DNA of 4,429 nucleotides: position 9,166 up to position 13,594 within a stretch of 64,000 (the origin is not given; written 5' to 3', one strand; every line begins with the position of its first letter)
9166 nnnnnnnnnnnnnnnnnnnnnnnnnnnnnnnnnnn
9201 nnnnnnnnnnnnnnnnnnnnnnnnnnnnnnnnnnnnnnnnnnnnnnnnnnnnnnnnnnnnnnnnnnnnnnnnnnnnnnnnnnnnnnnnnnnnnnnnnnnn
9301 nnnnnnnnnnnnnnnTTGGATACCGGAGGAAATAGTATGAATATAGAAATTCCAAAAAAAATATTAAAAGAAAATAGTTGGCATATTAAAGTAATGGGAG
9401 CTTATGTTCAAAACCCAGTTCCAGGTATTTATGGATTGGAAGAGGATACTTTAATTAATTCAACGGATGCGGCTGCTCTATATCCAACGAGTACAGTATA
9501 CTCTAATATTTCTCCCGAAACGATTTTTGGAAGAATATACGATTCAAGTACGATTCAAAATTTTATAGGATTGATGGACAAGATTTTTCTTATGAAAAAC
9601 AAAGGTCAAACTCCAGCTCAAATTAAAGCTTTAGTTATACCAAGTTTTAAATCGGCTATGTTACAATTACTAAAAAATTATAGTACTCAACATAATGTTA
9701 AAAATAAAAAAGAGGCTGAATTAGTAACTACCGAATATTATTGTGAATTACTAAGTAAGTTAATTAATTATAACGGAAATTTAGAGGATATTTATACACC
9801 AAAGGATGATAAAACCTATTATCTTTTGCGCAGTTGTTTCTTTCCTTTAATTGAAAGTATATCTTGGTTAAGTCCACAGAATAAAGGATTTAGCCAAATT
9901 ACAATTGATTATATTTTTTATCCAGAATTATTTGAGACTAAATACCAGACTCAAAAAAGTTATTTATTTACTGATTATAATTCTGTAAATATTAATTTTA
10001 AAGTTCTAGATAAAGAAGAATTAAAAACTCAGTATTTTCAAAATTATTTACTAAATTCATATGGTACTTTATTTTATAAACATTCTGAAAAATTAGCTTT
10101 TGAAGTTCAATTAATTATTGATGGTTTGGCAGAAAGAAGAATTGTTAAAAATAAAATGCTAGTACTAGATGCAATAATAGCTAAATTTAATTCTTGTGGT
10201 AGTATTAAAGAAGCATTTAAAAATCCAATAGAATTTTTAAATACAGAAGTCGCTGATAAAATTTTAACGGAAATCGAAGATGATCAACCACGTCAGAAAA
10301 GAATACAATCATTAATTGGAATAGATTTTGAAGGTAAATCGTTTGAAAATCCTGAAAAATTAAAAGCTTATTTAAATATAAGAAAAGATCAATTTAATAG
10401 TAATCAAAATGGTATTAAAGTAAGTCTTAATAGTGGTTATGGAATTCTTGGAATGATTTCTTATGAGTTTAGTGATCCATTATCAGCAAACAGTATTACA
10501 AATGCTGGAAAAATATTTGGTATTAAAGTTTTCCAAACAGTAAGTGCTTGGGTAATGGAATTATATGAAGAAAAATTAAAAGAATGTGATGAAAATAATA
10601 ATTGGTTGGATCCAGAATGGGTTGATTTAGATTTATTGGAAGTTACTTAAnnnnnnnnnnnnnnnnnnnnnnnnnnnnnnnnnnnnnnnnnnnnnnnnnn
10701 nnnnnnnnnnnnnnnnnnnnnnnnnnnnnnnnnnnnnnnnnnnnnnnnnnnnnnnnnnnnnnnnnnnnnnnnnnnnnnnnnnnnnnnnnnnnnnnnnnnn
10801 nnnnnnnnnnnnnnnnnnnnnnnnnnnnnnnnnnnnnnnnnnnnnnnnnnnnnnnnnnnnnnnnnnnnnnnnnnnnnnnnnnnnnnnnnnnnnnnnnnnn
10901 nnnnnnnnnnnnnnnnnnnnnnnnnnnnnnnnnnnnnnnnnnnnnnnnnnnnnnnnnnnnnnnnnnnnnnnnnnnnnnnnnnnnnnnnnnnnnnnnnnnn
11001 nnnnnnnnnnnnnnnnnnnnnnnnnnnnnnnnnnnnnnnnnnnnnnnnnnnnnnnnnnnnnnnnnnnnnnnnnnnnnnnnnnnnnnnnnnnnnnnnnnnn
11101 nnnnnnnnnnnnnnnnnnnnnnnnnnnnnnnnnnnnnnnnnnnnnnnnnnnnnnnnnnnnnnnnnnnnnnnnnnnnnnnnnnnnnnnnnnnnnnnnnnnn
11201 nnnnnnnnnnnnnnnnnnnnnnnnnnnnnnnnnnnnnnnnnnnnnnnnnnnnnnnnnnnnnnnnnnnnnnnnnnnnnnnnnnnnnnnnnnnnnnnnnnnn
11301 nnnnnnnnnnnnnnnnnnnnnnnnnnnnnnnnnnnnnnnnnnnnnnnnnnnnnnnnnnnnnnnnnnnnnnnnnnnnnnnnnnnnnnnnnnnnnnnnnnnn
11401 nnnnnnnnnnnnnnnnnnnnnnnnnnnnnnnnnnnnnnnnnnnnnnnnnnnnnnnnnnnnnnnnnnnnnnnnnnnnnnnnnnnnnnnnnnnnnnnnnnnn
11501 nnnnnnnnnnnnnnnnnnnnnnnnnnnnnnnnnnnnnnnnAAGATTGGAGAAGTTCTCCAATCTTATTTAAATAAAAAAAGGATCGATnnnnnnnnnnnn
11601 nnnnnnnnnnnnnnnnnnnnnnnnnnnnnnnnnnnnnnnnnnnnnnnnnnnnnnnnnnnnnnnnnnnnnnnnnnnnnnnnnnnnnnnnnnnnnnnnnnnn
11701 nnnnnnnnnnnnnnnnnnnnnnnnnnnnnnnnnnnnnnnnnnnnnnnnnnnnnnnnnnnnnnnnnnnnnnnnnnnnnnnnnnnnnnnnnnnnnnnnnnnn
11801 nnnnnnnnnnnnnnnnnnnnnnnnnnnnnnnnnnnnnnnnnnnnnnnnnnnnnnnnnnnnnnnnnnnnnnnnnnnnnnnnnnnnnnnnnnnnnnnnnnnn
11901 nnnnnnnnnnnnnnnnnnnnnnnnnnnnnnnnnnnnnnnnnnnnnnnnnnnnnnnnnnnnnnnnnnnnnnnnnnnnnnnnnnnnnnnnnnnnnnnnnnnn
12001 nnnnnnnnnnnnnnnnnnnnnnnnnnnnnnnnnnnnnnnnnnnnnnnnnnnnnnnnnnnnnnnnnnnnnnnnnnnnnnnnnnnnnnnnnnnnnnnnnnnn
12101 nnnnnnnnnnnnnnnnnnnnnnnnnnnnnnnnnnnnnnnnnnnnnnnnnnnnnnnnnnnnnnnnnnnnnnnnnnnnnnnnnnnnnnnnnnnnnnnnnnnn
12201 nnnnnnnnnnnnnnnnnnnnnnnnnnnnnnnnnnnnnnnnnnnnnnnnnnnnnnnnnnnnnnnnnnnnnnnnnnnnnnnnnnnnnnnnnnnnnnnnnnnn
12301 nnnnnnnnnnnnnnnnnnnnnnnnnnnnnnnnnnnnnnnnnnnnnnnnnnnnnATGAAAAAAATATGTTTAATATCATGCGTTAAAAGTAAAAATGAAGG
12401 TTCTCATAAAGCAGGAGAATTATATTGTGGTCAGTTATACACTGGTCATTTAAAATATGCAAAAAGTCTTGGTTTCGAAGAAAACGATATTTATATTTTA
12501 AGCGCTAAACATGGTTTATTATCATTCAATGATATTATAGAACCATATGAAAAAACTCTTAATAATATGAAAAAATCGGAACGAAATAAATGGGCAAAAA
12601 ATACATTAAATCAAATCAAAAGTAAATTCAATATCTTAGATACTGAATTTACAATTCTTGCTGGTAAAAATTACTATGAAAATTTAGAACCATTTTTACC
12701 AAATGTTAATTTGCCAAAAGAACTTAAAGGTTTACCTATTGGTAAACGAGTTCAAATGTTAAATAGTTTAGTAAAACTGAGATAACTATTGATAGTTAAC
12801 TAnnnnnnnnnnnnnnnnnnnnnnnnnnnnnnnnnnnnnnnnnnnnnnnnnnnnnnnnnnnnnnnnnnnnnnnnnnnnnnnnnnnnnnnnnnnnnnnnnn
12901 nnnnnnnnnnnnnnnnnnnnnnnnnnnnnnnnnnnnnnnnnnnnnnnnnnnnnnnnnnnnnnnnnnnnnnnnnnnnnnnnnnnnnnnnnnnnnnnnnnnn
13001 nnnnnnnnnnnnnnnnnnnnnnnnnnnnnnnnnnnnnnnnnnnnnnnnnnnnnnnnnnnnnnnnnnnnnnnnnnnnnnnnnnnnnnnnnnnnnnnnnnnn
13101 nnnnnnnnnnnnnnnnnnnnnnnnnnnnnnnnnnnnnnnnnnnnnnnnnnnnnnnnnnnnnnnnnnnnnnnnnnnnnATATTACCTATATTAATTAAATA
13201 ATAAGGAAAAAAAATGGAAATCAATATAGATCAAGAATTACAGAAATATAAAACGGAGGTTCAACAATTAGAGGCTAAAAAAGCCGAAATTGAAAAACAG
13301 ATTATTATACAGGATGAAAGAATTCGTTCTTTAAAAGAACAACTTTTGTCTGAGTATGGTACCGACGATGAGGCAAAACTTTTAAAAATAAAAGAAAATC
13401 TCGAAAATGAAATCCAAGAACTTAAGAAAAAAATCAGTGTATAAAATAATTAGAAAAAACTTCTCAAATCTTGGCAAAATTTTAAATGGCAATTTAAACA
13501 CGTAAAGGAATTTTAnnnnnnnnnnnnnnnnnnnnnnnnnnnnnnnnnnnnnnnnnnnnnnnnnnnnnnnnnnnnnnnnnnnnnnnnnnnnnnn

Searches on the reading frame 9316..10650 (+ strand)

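Call 40: search_protein_families(library=pfam, proteins=[window:9316-10650:+], max_evalue=0.01)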
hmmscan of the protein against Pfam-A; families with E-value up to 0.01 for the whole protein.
window:9316-10650:+ (444 aa): 1 family
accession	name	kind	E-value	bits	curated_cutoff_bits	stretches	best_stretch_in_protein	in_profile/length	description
PF00136.26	DNA_pol_B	-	3.9e-06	26.3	23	1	356-401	146-191/453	DNA polymerase family B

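Call 41: search_protein_families(library=phrogs, proteins=[window:9316-10650:+], max_evalue=0.01)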
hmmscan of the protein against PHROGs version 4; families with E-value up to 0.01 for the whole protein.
window:9316-10650:+ (444 aa): 3 families
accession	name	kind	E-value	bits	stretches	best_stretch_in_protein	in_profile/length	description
phrog_262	-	DNA, RNA and nucleotide metabolism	2.3e-19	70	1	21-417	378-562/856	DNA polymerase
phrog_2062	-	DNA, RNA and nucleotide metabolism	1.5e-07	31.4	1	20-84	377-432/502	DNA polymerase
phrog_1918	-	DNA, RNA and nucleotide metabolism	5.3e-06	26.7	1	347-417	22-92/382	DNA polymerase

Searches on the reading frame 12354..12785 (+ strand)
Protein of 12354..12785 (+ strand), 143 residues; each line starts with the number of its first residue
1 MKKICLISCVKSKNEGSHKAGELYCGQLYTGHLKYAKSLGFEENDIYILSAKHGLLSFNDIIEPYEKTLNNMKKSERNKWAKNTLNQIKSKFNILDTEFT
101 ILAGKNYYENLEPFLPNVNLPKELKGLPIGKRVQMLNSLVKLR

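Call 18: search_protein_families(library=phrogs, proteins=[window:12354-12785:+])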
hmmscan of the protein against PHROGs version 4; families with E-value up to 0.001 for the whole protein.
window:12354-12785:+ (143 aa): 2 families
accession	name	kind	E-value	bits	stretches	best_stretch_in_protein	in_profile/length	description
phrog_5935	-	unknown function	9.8e-20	72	1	2-113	7-114/155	-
phrog_5436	-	unknown function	6.7e-08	33.5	1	3-69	128-195/267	-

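Call 19: search_protein_families(library=pfam, proteins=[window:12354-12785:+])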
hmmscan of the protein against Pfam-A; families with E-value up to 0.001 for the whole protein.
window:12354-12785:+ (143 aa): 1 family
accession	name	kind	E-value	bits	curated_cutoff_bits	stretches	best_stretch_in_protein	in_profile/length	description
PF21818.3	DUF6884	-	4.2e-39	134.2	30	1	4-137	1-134/135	Family of unknown function (DUF6884)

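Call 90: find_related_loci(query=window:12354-12785:+, collection=viral_contigs, flank=1500)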
Query window:12354-12785:+ (143 aa) in viral_contigs; peptide patterns used: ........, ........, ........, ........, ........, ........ (x = any residue, [..] = any of these).
18 stretches matched a pattern; 2 encode a relative of the query (tblastn E <= 1e-3); 2 distinct loci.
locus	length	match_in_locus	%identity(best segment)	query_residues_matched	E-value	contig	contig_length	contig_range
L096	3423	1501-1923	89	1-141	5e-85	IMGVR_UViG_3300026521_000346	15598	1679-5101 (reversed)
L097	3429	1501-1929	89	1-143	2e-84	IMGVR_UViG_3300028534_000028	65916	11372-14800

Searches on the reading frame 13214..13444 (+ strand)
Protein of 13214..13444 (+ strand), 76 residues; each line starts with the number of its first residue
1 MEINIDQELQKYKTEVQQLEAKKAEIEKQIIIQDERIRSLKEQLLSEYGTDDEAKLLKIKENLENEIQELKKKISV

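Call 40: search_protein_families(library=pfam, proteins=[window:13214-13444:+], max_evalue=0.01)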
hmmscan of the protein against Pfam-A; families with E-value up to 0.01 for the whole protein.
window:13214-13444:+ (76 aa): 0 families

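Call 41: search_protein_families(library=phrogs, proteins=[window:13214-13444:+], max_evalue=0.01)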
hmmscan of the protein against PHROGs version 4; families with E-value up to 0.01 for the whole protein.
window:13214-13444:+ (76 aa): 1 family
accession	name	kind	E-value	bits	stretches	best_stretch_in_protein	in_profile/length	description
phrog_17832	-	unknown function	0.0096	17.1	0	5-45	13-53/84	-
